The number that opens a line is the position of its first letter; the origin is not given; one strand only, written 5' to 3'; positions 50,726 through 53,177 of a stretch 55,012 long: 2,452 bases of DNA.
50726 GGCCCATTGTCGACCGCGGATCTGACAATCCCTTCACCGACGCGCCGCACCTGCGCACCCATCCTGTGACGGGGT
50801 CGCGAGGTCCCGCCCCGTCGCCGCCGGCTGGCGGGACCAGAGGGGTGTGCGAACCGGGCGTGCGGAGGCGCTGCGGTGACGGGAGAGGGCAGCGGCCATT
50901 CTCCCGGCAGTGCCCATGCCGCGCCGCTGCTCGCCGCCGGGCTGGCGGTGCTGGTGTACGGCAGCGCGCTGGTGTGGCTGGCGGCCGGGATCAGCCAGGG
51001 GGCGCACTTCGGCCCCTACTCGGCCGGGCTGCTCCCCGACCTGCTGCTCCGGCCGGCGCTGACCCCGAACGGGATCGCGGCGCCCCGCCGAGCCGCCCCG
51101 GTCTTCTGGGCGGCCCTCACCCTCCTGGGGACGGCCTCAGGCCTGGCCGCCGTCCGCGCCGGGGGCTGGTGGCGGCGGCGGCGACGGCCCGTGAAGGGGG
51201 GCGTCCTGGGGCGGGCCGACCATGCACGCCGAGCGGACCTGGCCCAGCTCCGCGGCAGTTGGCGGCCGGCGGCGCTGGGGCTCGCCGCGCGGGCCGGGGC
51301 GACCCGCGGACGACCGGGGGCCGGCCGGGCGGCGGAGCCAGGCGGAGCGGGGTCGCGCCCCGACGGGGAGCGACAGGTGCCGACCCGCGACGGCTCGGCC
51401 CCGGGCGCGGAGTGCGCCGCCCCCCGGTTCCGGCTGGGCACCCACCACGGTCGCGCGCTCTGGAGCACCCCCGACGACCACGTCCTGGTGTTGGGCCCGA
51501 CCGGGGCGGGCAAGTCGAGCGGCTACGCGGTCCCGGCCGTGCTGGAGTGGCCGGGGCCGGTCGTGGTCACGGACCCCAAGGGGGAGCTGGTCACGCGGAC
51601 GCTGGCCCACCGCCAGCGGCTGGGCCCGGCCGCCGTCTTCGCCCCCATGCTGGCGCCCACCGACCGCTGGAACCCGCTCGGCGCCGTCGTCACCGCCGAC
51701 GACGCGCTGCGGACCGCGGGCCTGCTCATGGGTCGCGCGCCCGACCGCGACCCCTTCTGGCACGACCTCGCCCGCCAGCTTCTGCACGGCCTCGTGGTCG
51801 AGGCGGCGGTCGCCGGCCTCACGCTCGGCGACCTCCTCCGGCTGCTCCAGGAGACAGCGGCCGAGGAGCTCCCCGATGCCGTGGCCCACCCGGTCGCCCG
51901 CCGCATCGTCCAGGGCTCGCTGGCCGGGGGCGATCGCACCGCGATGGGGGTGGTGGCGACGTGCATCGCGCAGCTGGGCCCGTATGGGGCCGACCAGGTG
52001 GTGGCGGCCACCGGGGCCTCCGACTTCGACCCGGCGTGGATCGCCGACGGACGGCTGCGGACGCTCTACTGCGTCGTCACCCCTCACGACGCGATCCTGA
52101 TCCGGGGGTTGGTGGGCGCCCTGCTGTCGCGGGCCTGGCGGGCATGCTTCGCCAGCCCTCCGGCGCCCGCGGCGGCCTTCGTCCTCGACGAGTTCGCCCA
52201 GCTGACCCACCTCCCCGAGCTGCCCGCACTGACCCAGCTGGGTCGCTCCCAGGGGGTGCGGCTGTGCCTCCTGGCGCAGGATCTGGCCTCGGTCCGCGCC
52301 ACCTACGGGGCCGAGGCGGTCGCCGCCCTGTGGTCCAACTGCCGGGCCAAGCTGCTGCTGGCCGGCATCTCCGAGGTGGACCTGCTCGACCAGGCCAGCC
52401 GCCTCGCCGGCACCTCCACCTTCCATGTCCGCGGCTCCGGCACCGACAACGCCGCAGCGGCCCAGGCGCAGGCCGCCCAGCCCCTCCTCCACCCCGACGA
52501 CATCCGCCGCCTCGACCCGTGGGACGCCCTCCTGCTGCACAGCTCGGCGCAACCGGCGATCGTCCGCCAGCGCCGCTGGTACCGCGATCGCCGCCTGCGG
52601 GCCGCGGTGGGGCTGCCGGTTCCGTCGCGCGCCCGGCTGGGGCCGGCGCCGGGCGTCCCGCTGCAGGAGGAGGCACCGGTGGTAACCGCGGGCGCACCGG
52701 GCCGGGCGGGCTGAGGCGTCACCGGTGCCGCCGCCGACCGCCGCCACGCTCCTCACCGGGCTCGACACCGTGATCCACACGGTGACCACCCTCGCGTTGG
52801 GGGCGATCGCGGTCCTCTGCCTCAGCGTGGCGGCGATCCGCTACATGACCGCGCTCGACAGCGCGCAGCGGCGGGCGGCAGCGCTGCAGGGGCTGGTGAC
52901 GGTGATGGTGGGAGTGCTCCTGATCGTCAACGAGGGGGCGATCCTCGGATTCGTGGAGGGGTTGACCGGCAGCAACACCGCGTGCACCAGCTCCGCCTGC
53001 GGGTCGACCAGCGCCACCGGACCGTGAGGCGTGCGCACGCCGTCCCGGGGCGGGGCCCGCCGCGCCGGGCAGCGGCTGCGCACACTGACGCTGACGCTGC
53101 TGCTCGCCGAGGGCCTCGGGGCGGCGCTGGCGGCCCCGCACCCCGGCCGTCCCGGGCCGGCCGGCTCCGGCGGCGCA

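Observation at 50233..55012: T4SS/conjugation-like module begins abruptly after housekeeping genes, paired with a divergent stand-alone receiver domain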

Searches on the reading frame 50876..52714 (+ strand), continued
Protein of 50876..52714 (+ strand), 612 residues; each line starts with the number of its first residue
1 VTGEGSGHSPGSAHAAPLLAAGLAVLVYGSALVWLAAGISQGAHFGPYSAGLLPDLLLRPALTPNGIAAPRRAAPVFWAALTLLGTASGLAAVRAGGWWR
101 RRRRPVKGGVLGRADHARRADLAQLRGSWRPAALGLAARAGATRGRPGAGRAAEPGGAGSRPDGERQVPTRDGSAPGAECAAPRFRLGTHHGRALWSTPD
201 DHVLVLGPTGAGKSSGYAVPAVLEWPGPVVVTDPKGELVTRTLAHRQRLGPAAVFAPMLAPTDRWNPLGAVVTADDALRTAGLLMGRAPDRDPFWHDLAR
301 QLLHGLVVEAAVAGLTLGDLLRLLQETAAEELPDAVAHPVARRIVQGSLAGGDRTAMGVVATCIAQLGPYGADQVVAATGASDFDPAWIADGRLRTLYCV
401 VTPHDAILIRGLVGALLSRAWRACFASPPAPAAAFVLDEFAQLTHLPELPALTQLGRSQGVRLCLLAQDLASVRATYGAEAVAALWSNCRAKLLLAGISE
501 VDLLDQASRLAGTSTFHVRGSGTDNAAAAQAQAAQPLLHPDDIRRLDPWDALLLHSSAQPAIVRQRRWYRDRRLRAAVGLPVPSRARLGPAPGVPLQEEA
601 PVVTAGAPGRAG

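Call 74: search_protein_representatives(alignment_id=A4)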
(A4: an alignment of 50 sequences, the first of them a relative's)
Query: 50 sequences, 703 profile positions. Proteins with E-value up to 0.001 (for the whole library): 9; up to 1e-10: 9; up to 1e-30: 6. The best 9 are listed.
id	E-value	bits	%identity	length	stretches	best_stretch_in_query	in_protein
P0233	0.0e+00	1276.1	-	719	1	17-694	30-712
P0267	1.2e-175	602.2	-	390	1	318-697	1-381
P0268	1.6e-94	334.0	-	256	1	446-698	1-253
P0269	3.7e-71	256.8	-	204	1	498-697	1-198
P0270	5.8e-51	190.0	-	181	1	523-694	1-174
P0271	9.5e-51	189.3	-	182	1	520-699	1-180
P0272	5.7e-30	120.6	-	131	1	572-697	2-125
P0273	1.7e-16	76.1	-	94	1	610-701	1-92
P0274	1.3e-14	69.8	-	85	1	617-699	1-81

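Call 75: find_encoding_contigs(protein=P0147, flank=10000, max_places=1)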
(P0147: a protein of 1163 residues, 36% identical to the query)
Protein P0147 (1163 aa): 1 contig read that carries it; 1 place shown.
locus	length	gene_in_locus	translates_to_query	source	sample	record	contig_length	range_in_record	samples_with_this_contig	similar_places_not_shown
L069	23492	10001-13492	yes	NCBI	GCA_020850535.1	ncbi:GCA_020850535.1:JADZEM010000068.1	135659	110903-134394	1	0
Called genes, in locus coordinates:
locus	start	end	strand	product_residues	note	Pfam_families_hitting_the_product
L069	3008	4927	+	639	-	PF01580:FtsK_SpoIIIE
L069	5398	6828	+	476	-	PF08308:PEGA, PF07676:PD40 (faint)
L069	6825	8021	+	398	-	PF19597:TrbL_4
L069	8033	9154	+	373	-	PF01464:SLT, PF13406:SLT_2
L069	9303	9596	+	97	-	PF18895:T4SS_pilin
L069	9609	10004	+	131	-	PF12666:PrgI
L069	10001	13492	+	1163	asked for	PF01935:DUF87 (faint), PF19044:P-loop_TraG, PF12846:AAA_10 (weak), PF19044:P-loop_TraG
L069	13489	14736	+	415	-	PF01807:Zn_ribbon_DnaG, PF13155:Toprim_2 (weak)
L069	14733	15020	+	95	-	-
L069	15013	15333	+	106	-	-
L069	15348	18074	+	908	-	PF26449:DUF8128 (weak)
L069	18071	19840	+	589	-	PF13814:Replic_Relax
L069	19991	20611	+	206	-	-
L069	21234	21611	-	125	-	PF02643:DUF192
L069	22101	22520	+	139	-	-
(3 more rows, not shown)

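Call 76: find_encoding_contigs(protein=P0145, flank=10000, max_places=1)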
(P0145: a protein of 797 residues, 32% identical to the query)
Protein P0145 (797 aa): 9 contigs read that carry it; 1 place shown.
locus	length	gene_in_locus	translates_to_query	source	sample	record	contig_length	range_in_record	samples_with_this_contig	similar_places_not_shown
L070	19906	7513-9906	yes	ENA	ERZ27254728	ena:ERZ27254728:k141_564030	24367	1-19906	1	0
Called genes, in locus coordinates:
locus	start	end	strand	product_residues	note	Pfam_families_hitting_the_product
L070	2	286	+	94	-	?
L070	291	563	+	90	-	PF18895:T4SS_pilin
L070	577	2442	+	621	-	-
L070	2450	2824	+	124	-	PF05635:23S_rRNA_IVP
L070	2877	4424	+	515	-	-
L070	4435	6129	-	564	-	-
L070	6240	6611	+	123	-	PF05635:23S_rRNA_IVP, PF22296:bAvd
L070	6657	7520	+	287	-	PF12666:PrgI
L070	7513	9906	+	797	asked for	PF26593:TraC-like, PF01935:DUF87, PF12846:AAA_10, PF19044:P-loop_TraG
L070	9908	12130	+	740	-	-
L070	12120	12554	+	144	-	-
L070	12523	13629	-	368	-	PF00712:DNA_pol3_beta, PF02767:DNA_pol3_beta_2, PF02768:DNA_pol3_beta_3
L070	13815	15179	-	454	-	PF01695:IstB_IS21, PF00308:Bac_DnaA, PF00004:AAA (weak), PF08299:Bac_DnaA_C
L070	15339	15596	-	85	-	-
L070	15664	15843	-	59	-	-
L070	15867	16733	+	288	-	PF02096:60KD_IMP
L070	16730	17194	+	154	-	PF13083:KH_KhpA-B, PF01424:R3H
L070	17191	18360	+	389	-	PF04932:Wzy_C (weak)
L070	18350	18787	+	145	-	PF00075:RNase_H, PF13456:RVT_3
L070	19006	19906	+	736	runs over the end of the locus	PF13196:DUF4012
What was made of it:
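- Closest known: Chromosomal T4SS of Patescibacteria/CPR. Same: The CPR-like locus L070 has the pilin, PrgI and VirB4 (call 76).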

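Call 79: find_encoding_contigs(protein=P0066, flank=10000, max_places=1)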
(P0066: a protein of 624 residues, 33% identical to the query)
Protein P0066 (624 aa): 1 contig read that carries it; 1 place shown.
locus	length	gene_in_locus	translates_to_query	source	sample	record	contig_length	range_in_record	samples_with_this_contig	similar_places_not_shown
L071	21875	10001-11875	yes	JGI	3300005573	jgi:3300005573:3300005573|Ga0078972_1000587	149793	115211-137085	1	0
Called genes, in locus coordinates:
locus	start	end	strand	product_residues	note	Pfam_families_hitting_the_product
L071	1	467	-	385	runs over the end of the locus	PF03706:LPG_synthase_TM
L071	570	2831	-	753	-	PF08751:TrwC, PF18129:SH3_12 (weak)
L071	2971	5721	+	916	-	PF00580:UvrD-helicase, PF13245:AAA_19, PF13604:AAA_30 (faint), PF13361:UvrD_C, PF13538:UvrD_C_2, PF00570:HRDC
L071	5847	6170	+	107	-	PF04956:TrbC (weak), PF19607:DUF6112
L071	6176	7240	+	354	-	-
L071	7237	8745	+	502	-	-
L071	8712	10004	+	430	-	PF19044:P-loop_TraG (faint), PF12846:AAA_10 (weak)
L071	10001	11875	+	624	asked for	PF02534:T4SS-DNA_transf, PF10412:TrwB_AAD_bind, PF12696:TraG-D_C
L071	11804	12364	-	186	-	PF07681:DoxX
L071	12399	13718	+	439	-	PF08245:Mur_ligase_M, PF08353:MurT_C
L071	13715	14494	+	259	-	PF07685:GATase_3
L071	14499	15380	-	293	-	PF00480:ROK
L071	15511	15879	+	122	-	PF11239:DUF3040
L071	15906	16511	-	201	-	-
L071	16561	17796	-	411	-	PF12704:MacB_PCD, PF02687:FtsX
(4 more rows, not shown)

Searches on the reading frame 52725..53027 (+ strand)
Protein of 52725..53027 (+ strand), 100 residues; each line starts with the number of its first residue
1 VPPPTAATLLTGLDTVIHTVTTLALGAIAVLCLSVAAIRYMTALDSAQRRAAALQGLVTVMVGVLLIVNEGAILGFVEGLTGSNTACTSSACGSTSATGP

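Call 5: search_protein_families(library=pfam, proteins=[window:52725-53027:+], max_evalue=0.1)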
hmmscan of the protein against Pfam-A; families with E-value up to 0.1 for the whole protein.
window:52725-53027:+ (100 aa): 3 families
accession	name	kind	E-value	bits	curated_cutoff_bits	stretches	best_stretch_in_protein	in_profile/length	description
PF18895.5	T4SS_pilin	-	7.3e-05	23.2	26.6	1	12-68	4-62/71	Type IV secretion system pilin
PF04819.17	DUF716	-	0.0071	16.4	25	1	11-89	27-107/138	Family of unknown function (DUF716)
PF04306.18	DUF456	-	0.023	15.4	29.4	1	6-81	13-92/139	Protein of unknown function (DUF456)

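Call 6: search_protein_families(library=ncbifam, proteins=[window:52725-53027:+], max_evalue=0.1)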
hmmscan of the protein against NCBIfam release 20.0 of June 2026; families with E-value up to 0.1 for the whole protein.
window:52725-53027:+ (100 aa): 1 family
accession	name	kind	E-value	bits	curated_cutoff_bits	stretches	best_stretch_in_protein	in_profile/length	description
NF045849.1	ICE_MMCAP2_0565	equivalog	0.00087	18.9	40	1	17-79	13-78/80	Mbov_0395 family pilin-like conjugal transfer protein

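Call 43: search_protein_families(library=pfam, alignment_id=A2, max_evalue=0.01)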
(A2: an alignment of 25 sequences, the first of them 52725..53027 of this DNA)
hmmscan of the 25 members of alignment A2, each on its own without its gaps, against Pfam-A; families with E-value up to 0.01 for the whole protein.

A. member 1, window:52725-53027:+ (100 aa): 2 families
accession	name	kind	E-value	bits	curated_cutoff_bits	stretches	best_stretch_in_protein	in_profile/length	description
PF18895.5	T4SS_pilin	-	7.3e-05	23.2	26.6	1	12-68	4-62/71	Type IV secretion system pilin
PF04819.17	DUF716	-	0.0071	16.4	25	1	11-89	27-107/138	Family of unknown function (DUF716)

B. families by the number of members that match (of 25 scanned): 4 families
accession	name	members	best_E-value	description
PF18895.5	T4SS_pilin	25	5.6e-08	Type IV secretion system pilin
PF04956.18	TrbC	10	0.0052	TrbC/VIRB2 pilin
PF04819.17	DUF716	3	0.005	Family of unknown function (DUF716)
PF04306.18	DUF456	1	0.0065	Protein of unknown function (DUF456)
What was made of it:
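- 52725..53027 (+): VirB2-like T4SS pilin, 100 aa, a two-TM hairpin with invariant Cys32, Cys87 and Cys92. PF18895 T4SS_pilin in 25 of 25 orthologs (best 5.6e-8) and TrbC/VirB2 in 10 of 25 (call 43).
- On Type IV secretion system (generic): 25 of 25 orthologs hit PF18895 and 10 of 25 hit TrbC/VirB2 (call 43).
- Checked: However, 25 of 25 orthologs hit PF18895 (best 5.6e-8) and 10 of 25 also hit TrbC/VirB2 (call 43).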

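Call 46: search_solved_structures(query=A2, max_evalue=10, show_alignments=2)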
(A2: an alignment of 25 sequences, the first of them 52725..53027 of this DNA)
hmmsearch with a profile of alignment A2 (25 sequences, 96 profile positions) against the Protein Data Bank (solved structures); distinct sequences matched with E-value up to 10: 3.
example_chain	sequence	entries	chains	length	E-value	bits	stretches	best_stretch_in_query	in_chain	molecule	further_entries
5yed_A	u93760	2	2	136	0.26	14.5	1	12-81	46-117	Uncharacterized protein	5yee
5zzb_A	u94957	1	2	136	0.33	14.2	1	21-81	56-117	Uncharacterized protein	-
8f76_A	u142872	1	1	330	2.4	11.5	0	23-68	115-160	Olfactory receptor 51E2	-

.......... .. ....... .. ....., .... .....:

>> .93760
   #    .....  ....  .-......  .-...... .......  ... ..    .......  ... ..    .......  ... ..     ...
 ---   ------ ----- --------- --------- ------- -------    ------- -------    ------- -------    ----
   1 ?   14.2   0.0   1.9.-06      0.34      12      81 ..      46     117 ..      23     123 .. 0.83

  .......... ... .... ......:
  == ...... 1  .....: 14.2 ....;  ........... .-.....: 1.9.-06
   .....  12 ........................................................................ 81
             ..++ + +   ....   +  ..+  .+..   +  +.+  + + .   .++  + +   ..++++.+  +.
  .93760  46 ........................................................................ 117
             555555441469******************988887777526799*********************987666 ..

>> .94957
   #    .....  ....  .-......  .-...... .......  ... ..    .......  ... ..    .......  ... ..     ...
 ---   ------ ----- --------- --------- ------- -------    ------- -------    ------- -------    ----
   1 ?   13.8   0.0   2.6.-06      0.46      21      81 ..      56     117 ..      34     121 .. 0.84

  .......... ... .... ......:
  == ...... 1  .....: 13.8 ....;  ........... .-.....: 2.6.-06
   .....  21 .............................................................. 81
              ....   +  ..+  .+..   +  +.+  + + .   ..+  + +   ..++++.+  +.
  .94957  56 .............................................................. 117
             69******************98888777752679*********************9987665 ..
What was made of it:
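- Tried and rejected: Nothing significant was found (call 46).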
